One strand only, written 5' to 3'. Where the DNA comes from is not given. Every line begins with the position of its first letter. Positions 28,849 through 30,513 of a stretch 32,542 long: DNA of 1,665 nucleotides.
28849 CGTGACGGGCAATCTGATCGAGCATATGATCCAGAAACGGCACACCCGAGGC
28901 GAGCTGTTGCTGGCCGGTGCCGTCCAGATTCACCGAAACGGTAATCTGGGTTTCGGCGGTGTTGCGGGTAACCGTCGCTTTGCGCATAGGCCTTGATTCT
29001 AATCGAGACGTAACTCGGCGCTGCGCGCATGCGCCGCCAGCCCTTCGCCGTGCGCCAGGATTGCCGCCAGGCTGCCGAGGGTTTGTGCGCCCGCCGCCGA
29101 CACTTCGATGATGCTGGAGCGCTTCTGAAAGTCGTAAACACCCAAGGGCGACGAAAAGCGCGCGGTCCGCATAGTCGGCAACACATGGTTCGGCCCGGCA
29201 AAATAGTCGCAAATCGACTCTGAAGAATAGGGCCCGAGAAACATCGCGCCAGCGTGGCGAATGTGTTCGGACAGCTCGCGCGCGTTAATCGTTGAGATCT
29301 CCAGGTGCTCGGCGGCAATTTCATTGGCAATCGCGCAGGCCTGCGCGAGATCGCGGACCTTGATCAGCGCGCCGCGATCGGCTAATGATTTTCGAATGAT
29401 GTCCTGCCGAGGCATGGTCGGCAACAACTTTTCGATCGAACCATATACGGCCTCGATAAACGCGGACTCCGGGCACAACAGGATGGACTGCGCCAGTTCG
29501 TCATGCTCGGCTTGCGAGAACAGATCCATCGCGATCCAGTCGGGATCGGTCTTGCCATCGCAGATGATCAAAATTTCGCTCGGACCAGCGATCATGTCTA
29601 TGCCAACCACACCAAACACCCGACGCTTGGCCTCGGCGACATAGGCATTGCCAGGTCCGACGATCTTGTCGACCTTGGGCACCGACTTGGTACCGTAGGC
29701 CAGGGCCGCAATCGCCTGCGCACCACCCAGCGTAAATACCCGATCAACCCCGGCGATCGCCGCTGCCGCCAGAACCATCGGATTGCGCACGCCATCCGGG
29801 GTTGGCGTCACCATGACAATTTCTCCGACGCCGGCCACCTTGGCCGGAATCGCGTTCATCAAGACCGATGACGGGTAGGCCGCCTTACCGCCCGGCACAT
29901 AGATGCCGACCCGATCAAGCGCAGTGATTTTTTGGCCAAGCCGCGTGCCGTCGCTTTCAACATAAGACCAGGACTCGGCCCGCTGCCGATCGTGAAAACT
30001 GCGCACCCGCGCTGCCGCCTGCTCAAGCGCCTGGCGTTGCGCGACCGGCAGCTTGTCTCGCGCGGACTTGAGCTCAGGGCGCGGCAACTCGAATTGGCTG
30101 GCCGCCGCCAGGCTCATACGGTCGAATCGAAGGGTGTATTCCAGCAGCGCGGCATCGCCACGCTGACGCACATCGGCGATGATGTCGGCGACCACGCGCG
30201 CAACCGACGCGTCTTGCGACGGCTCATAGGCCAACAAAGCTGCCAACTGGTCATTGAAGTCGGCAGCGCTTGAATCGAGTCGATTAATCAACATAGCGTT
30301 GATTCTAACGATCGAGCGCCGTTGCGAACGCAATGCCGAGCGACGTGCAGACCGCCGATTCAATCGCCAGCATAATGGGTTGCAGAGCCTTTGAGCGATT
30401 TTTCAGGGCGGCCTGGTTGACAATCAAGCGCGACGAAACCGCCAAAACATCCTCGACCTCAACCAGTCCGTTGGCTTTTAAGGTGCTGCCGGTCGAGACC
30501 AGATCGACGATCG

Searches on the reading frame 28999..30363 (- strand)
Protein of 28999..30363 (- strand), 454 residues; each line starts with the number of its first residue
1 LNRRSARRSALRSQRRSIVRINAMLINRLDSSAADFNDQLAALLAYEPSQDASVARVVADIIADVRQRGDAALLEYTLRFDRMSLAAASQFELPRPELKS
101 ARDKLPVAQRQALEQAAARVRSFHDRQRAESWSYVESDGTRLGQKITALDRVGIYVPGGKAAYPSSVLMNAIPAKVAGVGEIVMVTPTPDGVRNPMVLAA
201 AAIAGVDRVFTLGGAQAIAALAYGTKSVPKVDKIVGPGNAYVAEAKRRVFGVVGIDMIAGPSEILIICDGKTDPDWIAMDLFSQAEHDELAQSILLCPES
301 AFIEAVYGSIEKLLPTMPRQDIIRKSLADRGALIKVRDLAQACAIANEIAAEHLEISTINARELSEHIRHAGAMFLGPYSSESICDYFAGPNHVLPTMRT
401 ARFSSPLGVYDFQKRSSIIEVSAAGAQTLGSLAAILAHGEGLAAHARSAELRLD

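Call 26: search_protein_families(library=pfam, proteins=[window:28999-30363:-], max_evalue=0.00001)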
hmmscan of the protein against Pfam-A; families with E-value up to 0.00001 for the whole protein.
window:28999-30363:- (454 aa): 1 family
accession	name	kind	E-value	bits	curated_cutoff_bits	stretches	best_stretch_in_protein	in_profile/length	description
PF00815.25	Histidinol_dh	-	1.9e-166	554.6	27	1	49-453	6-411/411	Histidinol dehydrogenase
